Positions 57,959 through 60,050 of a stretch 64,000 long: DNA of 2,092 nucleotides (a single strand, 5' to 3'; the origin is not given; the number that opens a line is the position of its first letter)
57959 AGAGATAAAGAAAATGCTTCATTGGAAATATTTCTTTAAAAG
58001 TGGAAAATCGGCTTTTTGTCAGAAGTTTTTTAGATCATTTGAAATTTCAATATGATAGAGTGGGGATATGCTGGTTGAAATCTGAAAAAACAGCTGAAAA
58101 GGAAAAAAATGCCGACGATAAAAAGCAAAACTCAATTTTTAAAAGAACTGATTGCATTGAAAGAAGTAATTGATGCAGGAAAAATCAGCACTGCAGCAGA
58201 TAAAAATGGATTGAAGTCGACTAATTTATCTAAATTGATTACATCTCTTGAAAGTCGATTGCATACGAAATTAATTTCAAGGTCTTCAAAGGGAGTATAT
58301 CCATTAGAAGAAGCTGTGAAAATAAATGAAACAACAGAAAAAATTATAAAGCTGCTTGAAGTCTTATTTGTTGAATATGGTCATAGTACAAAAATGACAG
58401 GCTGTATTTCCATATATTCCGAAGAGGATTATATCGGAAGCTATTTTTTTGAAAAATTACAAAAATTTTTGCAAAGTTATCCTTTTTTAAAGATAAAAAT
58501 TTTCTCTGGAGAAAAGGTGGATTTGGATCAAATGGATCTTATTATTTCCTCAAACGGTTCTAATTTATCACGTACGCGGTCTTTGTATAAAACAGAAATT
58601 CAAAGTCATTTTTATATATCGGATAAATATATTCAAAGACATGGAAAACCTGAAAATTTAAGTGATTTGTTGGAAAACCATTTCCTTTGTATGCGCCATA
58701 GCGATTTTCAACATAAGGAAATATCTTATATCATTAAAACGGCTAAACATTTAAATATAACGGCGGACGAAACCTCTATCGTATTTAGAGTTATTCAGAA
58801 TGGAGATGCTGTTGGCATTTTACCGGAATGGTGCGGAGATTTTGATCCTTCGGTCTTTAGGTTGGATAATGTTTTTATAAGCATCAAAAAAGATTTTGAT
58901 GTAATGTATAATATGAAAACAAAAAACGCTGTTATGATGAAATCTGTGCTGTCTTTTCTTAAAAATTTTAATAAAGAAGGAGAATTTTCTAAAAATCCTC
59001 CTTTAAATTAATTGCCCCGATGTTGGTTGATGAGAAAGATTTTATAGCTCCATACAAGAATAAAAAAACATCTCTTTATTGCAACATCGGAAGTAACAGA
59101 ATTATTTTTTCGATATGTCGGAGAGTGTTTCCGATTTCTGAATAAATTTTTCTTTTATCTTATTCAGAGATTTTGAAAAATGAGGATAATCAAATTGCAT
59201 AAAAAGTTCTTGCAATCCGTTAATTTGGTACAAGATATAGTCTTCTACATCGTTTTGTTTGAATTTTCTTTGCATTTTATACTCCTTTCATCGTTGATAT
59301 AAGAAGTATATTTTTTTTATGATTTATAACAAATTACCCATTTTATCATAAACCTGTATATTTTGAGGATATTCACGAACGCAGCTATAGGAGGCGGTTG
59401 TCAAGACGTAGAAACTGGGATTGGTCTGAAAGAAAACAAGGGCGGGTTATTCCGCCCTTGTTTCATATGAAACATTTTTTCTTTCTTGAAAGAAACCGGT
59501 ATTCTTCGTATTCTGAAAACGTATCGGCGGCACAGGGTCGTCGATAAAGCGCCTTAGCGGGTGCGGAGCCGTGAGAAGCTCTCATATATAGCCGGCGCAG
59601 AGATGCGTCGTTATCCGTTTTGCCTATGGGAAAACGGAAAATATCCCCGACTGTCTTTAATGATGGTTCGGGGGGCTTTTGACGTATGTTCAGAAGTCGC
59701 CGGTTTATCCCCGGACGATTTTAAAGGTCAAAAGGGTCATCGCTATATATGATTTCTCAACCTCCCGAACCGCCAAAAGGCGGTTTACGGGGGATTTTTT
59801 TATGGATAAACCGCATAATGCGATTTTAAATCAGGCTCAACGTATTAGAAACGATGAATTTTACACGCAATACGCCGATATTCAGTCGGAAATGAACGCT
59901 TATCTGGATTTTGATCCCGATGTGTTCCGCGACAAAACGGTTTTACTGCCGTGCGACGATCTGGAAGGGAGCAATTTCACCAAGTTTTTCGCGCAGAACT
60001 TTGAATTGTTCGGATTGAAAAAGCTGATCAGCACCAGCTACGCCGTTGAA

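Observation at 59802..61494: Adenine methyltransferase immediately followed by a DUF262 (DGQQR) protein with a cryptic HNH motif in an alternate frame: candidate unconventional restriction/defence module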

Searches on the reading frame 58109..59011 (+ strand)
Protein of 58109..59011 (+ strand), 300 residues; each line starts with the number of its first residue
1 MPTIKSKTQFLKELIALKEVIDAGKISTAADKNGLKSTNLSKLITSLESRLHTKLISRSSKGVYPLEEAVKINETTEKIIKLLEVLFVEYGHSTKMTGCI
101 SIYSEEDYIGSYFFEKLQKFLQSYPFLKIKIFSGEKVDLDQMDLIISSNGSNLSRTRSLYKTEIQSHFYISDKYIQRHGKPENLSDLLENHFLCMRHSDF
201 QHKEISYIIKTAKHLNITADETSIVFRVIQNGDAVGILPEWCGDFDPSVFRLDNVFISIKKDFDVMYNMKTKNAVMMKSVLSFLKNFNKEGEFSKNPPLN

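Call 67: search_protein_families(library=pfam, proteins=[window:58109-59011:+], max_evalue=0.001)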
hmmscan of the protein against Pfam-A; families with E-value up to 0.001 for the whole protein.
window:58109-59011:+ (300 aa): 2 families
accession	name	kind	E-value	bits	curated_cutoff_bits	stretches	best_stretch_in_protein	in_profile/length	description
PF00126.33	HTH_1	-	2.4e-08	34.2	26.6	1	11-65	1-55/60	Bacterial regulatory helix-turn-helix protein, lysR family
PF03466.25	LysR_substrate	-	7.1e-05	22.7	28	1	113-242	21-159/209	LysR substrate binding domain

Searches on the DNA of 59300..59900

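Call 60: search_rna_families(source=window, start=59300, end=59900, threshold=evalue, max_evalue=1)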
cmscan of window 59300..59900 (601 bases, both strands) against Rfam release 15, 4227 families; matches with E-value up to 1: 8.
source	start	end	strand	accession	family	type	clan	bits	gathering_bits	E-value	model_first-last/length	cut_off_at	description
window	59346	59470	+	RF02029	sraA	Gene; sRNA;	-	25.4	56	0.12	1-95/95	no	sraA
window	59427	59522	-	RF02029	sraA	Gene; sRNA;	-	22.7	56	0.47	1-95/95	no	sraA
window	59424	59536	-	RF02822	Srn266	Gene; sRNA;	-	21.8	63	0.46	1-112/112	no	Streptococcus RNA 266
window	59435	59571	-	RF00082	SraG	Gene; sRNA;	-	19.8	50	0.57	1-177/177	no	SraG RNA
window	59428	59515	-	RF00558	L20_leader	Cis-reg; leader;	-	18.7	58.7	0.45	1-127/127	no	Ribosomal protein L20 leader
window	59433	59545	-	RF00166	PrrB_RsmZ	Gene; sRNA;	CL00106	18.2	44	0.063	1-133/133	no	PrrB/RsmZ RNA family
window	59348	59464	+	RF00166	PrrB_RsmZ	Gene; sRNA;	CL00106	17.1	44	0.12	1-133/133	no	PrrB/RsmZ RNA family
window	59433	59492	+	RF01730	Termite-leu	Cis-reg;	-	16.6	51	0.86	1-78/78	no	Termite-leu RNA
